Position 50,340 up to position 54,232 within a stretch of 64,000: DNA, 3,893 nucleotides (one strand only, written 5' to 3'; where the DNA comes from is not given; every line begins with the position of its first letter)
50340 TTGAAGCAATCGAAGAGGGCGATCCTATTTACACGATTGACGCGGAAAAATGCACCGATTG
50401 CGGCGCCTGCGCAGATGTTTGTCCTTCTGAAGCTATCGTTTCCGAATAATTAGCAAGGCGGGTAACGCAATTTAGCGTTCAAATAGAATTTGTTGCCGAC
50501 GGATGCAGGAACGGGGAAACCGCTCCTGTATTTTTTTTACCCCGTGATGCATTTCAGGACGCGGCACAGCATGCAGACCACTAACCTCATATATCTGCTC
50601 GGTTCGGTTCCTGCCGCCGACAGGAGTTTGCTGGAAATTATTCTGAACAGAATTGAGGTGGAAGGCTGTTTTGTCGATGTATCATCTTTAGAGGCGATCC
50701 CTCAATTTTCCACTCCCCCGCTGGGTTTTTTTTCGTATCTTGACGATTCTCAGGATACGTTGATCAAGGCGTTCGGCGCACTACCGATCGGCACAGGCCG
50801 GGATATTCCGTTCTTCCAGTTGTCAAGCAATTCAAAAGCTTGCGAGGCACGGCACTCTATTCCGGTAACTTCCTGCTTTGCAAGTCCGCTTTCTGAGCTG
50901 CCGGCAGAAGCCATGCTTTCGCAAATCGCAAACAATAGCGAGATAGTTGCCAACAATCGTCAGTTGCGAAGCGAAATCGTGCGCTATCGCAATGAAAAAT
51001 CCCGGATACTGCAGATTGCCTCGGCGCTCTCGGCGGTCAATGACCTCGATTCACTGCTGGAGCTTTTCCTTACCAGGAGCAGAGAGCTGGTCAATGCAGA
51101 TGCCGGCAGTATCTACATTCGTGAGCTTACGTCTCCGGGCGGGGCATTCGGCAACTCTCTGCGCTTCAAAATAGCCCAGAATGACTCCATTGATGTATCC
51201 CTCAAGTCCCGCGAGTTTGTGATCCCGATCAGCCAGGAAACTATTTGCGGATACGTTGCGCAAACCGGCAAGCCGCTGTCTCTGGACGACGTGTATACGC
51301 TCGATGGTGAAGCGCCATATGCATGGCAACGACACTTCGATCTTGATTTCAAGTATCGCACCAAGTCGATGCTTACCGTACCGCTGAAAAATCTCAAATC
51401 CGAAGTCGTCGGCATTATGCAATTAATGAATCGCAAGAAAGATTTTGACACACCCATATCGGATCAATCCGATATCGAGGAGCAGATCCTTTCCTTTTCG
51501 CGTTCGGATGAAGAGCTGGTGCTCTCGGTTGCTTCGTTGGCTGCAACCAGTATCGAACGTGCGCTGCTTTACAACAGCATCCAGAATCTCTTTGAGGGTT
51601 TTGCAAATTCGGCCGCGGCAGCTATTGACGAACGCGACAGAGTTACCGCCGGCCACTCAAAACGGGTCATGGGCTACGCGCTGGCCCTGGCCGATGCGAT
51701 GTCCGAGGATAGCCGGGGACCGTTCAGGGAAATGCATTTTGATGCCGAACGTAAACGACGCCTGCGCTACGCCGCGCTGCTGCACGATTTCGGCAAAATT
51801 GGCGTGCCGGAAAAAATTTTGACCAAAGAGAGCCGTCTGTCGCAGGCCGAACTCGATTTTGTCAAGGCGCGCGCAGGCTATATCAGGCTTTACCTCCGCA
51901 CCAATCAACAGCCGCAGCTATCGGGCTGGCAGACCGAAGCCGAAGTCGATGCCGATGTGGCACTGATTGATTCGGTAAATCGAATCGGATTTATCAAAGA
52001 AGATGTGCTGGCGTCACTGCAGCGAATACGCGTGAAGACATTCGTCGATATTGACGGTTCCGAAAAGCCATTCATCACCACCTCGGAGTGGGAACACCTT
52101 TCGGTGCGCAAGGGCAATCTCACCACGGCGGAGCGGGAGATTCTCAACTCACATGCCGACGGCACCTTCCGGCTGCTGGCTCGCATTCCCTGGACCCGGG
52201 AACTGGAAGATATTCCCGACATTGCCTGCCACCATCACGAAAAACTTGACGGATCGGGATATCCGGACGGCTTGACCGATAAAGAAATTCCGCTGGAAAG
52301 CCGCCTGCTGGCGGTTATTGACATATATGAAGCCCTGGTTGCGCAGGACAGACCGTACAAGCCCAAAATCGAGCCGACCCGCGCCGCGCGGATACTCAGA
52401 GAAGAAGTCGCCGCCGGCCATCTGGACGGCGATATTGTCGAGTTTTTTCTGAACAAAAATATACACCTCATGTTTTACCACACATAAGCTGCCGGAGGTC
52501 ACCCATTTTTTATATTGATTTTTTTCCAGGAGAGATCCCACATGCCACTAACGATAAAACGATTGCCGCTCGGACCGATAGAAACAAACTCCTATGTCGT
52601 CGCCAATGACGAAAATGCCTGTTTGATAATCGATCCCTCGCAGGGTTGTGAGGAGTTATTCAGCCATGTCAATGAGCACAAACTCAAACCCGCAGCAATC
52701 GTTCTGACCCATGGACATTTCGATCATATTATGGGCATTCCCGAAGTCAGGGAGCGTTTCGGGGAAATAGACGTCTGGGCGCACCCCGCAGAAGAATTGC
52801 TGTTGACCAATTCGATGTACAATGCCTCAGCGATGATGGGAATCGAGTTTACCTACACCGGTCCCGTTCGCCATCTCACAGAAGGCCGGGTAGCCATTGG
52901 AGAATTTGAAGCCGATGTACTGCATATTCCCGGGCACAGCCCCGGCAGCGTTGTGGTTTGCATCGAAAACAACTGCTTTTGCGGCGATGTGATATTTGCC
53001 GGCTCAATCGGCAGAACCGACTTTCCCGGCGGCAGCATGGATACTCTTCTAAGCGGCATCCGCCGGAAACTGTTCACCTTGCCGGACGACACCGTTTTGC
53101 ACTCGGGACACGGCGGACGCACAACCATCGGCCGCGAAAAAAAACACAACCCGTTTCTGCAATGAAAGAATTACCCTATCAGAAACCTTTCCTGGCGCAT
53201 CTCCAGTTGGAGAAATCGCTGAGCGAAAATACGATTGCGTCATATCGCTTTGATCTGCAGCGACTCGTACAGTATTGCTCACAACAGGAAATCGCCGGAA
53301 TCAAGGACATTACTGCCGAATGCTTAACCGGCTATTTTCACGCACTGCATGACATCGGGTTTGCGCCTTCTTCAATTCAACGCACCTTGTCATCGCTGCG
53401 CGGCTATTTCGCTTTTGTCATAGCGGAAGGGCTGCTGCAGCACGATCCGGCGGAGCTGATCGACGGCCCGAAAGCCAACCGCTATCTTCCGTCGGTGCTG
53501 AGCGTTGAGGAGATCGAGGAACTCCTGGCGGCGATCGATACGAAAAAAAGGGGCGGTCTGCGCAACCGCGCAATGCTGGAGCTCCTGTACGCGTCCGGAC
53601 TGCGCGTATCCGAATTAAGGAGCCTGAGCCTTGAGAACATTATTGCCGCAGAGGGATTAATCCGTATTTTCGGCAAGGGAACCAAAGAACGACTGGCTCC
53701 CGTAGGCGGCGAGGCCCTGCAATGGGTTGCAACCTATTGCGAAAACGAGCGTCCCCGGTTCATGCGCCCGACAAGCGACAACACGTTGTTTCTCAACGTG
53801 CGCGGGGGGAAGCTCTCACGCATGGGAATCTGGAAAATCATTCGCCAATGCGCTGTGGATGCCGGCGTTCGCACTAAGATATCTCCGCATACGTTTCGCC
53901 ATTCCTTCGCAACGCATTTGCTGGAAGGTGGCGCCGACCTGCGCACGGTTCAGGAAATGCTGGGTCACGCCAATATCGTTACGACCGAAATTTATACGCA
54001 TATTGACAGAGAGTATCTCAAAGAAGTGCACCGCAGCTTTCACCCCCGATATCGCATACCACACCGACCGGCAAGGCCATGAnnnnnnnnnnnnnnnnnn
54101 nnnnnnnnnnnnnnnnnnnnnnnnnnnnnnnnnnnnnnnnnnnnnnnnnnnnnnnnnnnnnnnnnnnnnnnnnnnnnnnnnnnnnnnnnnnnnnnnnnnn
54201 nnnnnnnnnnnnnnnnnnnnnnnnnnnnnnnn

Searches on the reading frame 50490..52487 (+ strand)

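Call 39: search_protein_families(library=pfam, proteins=[window:50490-52487:+], max_evalue=0.0001)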
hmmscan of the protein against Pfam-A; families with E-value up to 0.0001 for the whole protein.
window:50490-52487:+ (665 aa): 4 families
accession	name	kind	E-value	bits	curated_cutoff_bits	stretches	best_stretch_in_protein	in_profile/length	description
PF13487.12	HD_5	-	1.9e-36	125.8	27.2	1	537-648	63-169/170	HD domain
PF01590.32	GAF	-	3.5e-13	50.7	22.4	1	185-355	1-133/133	GAF domain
PF01966.28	HD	-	9.3e-13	48.9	22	1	387-456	2-57/116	HD domain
PF13185.12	GAF_2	-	2.6e-08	34.6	28.6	1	184-320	2-117/136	GAF domain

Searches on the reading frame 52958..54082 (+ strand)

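Call 39: search_protein_families(library=pfam, proteins=[window:52958-54082:+], max_evalue=0.0001)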
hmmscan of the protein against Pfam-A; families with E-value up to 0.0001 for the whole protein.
window:52958-54082:+ (374 aa): 2 families
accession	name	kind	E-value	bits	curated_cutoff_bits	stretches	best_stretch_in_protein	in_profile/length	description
PF00589.27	Phage_integrase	-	8.1e-46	156.4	27.1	1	180-350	2-169/172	Phage integrase family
PF02899.23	Phage_int_SAM_1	-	9.9e-18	64.6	22.3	1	78-158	4-83/83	Phage integrase, N-terminal SAM-like domain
